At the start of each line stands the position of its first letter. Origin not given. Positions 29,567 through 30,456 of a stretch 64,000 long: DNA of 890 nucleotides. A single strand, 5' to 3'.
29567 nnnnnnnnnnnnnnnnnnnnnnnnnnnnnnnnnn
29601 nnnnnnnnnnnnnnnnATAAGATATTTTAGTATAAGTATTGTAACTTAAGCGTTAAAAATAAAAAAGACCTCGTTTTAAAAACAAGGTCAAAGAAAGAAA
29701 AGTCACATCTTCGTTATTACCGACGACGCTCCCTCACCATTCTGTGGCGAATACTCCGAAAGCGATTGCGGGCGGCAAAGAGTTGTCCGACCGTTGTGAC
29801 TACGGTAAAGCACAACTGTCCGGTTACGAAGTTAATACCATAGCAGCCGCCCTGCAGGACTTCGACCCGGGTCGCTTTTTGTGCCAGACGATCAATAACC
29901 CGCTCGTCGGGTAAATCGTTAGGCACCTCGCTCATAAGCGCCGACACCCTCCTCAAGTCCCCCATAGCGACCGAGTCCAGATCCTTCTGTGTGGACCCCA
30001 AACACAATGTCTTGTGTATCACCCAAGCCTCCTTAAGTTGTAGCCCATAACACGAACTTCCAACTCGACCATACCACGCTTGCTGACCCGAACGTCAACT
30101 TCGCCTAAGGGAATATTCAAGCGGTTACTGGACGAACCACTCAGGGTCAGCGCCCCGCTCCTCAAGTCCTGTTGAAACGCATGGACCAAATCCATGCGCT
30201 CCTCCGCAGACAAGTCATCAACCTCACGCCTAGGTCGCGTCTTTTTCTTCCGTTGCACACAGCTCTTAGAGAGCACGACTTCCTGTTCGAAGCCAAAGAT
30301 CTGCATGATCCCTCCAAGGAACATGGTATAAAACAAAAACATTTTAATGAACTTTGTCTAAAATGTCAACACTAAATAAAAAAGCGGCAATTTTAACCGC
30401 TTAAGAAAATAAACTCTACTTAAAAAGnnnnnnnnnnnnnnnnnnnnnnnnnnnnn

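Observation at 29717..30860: Central three-gene GC-rich islet of unknown function with two promoters and a translationally coupled gene pair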

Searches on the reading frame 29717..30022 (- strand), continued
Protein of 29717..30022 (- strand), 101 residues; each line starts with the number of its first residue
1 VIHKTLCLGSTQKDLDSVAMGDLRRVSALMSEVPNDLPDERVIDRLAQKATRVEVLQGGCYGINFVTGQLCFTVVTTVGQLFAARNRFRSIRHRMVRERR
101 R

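Call 76: fold_search(model_id=the predicted structure, library=pdb)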
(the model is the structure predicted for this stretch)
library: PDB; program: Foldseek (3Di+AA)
matches with E <= 10: 687; with E <= 0.001: 0
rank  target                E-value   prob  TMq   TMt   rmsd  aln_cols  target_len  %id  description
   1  4mmg_A                1.6e-01  0.20  0.28  0.31  13.2       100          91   19  crystal structure of YafQ mutant H87Q from E.coli (released 2014-06-25)
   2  6xrw_A                1.7e-01  0.30  0.28  0.30  10.7       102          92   13  Chromosomal ParDE TA system from P. aeruginosa (released 2021-07-28)
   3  4mmj                  1.8e-01  0.14  0.25  0.27  12.7        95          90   17  crystal structure of YafQ from E.coli strain BL21(DE3) (released 2014-06-25)
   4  9ijj_4b               1.9e-01  0.12  0.20  0.07  11.1        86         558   14  In situ structure of the central apparatus in mouse sperm axoneme. (released 2025-06-04)
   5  6x0a_C                2.3e-01  0.21  0.26  0.28  11.2        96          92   14  X-ray structure of a chimeric ParDE toxin-antitoxin complex from Mesorhizobium opportunistum (released 2020-11-25)
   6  3wtd_A                2.3e-01  0.12  0.21  0.18  13.4        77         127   19  Structure of PAXX (released 2015-01-21)
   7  4mmg_B                2.8e-01  0.15  0.28  0.31  12.5        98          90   19  crystal structure of YafQ mutant H87Q from E.coli (released 2014-06-25)
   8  6xrw_C                3.0e-01  0.21  0.28  0.30  10.7       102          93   13  Chromosomal ParDE TA system from P. aeruginosa (released 2021-07-28)
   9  4ltt                  3.2e-01  0.10  0.24  0.26  12.7       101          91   15  Crystal structure of native apo toxin from Helicobacter pylori (released 2014-02-05)
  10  3k44_B                3.9e-01  0.07  0.21  0.17  11.6        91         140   10  Crystal Structure of Drosophila melanogaster Pur-alpha (released 2009-10-27)
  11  4fxe_E                4.7e-01  0.14  0.26  0.31  10.1        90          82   10  Crystal structure of the intact E. coli RelBE toxin-antitoxin complex (released 2012-08-29)
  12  3wtf_A                4.7e-01  0.08  0.21  0.18  13.4        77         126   19  Structure of PAXX (released 2015-01-21)
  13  3l7t_A                5.1e-01  0.51  0.34  0.27   5.6        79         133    9  Crystal structure of SMU.1112c (released 2010-12-29)
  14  9lew_B                5.1e-01  0.08  0.23  0.25  13.1       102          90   14  The crystal structure of DinJ-YafQ complex from Vibrio cholerae (released 2025-07-30)
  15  7v5y_E                5.4e-01  0.08  0.22  0.25  12.7        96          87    8  Crystal structure of hexameric complex of Sa2YoeB-Sa2YefM toxin-antitoxin from Staphylococcus aureus (released 2021-12-15)
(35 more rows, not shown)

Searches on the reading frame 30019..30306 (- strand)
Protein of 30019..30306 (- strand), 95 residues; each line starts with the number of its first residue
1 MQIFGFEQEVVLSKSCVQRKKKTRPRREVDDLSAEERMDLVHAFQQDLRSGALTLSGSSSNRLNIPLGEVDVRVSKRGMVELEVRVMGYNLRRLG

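Call 4: search_protein_families(library=pfam, proteins=[window:30019-30306:-], max_evalue=1)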
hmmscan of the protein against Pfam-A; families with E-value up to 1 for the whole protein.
window:30019-30306:- (95 aa): 1 family
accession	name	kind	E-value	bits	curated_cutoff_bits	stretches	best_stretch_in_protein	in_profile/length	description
PF16203.11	ERCC3_RAD25_C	-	0.16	11.6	27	1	32-77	89-134/248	ERCC3/RAD25/XPB C-terminal helicase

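Call 5: search_protein_families(library=padloc, proteins=[window:30019-30306:-], max_evalue=1)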
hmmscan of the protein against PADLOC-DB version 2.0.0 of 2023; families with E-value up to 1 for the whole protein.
window:30019-30306:- (95 aa): 0 families

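Call 6: search_protein_families(library=phrogs, proteins=[window:30019-30306:-], max_evalue=1)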
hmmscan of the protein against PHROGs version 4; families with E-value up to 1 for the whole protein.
window:30019-30306:- (95 aa): 1 family
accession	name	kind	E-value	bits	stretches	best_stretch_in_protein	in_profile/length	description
phrog_24636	-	connector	0.17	13.4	1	23-65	10-52/103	head-tail connector protein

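Call 7: search_protein_families(library=ncbifam, proteins=[window:30019-30306:-], max_evalue=1)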
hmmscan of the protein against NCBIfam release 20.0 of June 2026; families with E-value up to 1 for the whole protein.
window:30019-30306:- (95 aa): 0 families

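Call 14: find_homologous_proteins(query=window:30019-30306:-, max_evalue=0.01)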
Query window:30019-30306:- (95 aa): 2 proteins with E <= 0.01 among 9 candidates.
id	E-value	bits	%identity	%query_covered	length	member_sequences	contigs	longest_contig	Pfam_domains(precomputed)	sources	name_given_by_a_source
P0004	2.2e-41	157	99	83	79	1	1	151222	-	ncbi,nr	ncbi:MAG: hypothetical protein JNN11_01580 [Candidatus Doudnabacteria bacterium]|nr:hypothetical pro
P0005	8.3e-15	72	71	61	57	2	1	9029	-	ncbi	-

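Call 59: predict_structure(alignment_id=A4)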
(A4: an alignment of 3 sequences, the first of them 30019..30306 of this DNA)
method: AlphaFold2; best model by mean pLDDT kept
length: 95 residues; sequences in the alignment: 3
mean_pLDDT: 43.5   pTM: 0.31
mean pLDDT of the five models: 43.5, 40.4, 40.0, 38.7, 35.4
residues with pLDDT >= 90: 0; 70-90: 0; 50-70: 22; < 50: 73
segments of 3 or more residues with pLDDT < 50: 1-29, 51-75, 77-95
pLDDT, mean of each block of 10 residues (from residue 1): 33 41 41 60 58 40 38 45 40 31
secondary structure, 60 per line:
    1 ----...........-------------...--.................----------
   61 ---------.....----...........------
elements in order: E5-15 H34-50 E70-74 E79-89

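Call 74: search_dna_similar(query=window:30019-30306:-, collection=phages, mode=protein, max_evalue=1)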
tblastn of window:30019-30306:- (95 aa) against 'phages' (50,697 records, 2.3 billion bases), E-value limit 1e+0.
No match.

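Call 84: search_solved_structures(query=A3, max_evalue=10)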
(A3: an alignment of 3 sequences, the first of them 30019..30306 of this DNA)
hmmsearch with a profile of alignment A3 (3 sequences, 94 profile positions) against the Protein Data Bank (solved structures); distinct sequences matched with E-value up to 10: 1.
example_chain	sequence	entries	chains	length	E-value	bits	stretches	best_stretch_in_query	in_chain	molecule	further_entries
5cnx_A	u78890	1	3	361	1.4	12.2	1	51-91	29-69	Aminopeptidase YpdF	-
